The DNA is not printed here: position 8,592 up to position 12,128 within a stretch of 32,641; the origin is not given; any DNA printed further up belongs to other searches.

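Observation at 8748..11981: Eukaryote-type thrombospondin type-1 (ADAMTS-like) repeats in a bacterial secreted protein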

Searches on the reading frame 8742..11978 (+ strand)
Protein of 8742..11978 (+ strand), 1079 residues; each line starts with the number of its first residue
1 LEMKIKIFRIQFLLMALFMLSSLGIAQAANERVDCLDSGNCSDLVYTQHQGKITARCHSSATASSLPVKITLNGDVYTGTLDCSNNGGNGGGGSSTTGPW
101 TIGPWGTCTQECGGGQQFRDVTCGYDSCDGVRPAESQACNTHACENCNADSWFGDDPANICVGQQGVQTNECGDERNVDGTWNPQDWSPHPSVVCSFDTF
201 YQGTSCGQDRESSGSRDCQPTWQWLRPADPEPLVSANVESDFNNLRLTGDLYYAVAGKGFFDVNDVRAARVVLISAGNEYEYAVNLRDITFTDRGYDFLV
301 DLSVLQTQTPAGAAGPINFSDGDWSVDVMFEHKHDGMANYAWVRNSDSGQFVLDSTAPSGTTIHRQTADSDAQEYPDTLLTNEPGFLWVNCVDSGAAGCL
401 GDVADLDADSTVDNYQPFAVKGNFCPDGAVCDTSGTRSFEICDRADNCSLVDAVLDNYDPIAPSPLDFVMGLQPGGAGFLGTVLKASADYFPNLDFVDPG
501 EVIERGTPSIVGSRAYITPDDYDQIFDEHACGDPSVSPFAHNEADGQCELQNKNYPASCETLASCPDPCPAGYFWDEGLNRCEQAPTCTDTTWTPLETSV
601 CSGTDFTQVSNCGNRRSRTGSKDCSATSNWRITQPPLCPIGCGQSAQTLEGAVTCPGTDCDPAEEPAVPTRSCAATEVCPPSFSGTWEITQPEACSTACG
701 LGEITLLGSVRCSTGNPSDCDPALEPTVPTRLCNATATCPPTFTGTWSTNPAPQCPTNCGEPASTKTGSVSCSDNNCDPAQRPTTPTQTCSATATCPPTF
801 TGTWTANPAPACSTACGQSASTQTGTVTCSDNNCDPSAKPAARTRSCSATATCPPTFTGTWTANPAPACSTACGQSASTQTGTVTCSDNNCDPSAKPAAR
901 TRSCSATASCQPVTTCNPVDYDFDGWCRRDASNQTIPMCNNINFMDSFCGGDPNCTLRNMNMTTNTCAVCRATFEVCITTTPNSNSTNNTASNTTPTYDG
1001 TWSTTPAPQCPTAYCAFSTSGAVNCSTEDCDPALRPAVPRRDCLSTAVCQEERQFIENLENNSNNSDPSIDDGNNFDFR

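Call 3: search_protein_families(library=pfam, proteins=[window:8742-11978:+], max_evalue=1)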
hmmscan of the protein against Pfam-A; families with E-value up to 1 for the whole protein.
window:8742-11978:+ (1079 aa): 1 family
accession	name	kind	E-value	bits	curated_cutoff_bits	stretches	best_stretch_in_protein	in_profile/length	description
PF19030.6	TSP1_ADAMTS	-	4e-06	27.4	23.8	1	100-144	1-55/55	Thrombospondin type 1 domain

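Call 9: find_homologous_proteins(query=window:8742-11978:+, max_evalue=0.001)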
Query window:8742-11978:+ (1079 aa): 1 proteins with E <= 0.001 among 8000 candidates.
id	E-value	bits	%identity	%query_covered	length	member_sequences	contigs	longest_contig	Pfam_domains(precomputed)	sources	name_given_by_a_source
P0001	2.4e-215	736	49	60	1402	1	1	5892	PF00090.26,PF19030.7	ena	-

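Call 10: search_solved_structures(query=window:8742-11978:+, max_evalue=1, show_alignments=3)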
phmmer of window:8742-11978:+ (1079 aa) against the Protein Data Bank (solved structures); distinct sequences matched with E-value up to 1: 2.
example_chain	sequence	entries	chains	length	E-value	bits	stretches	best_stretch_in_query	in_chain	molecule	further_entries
8ckg_A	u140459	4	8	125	0.003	18.7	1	100-161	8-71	Semaphorin-5A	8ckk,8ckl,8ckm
12em_B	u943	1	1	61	0.95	10.4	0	97-144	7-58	Thrombospondin-1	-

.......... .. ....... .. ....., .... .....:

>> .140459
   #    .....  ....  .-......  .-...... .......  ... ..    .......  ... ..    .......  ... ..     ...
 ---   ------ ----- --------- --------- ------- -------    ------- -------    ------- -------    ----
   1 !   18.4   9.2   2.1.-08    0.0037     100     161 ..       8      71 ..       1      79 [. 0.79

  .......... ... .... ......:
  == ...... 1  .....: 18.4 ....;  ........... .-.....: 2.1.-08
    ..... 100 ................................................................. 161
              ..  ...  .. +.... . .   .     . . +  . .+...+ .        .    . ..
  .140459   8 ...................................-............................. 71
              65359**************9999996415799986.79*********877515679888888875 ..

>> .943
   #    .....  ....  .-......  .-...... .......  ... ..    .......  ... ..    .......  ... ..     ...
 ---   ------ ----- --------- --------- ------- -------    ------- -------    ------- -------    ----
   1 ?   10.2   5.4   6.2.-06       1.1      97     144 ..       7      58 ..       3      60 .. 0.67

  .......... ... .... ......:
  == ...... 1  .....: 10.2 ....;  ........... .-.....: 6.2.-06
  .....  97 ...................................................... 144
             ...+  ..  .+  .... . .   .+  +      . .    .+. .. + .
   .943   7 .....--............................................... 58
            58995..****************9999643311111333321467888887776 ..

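Call 12: find_encoding_contigs(protein=P0001, flank=10000)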
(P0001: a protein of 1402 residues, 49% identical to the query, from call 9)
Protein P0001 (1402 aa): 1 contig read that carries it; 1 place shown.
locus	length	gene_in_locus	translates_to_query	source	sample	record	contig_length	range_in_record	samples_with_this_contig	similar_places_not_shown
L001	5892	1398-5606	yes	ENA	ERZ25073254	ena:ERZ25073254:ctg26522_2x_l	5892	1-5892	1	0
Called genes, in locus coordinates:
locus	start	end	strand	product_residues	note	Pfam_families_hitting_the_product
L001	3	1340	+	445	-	?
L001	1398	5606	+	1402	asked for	PF00090:TSP_1 (faint), PF19030:TSP1_ADAMTS (weak)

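Call 67: search_protein_families(library=ncbifam, proteins=[window:8748-11978:+], max_evalue=0.1)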
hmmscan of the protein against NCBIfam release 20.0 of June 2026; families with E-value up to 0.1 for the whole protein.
window:8748-11978:+ (1077 aa): 0 families
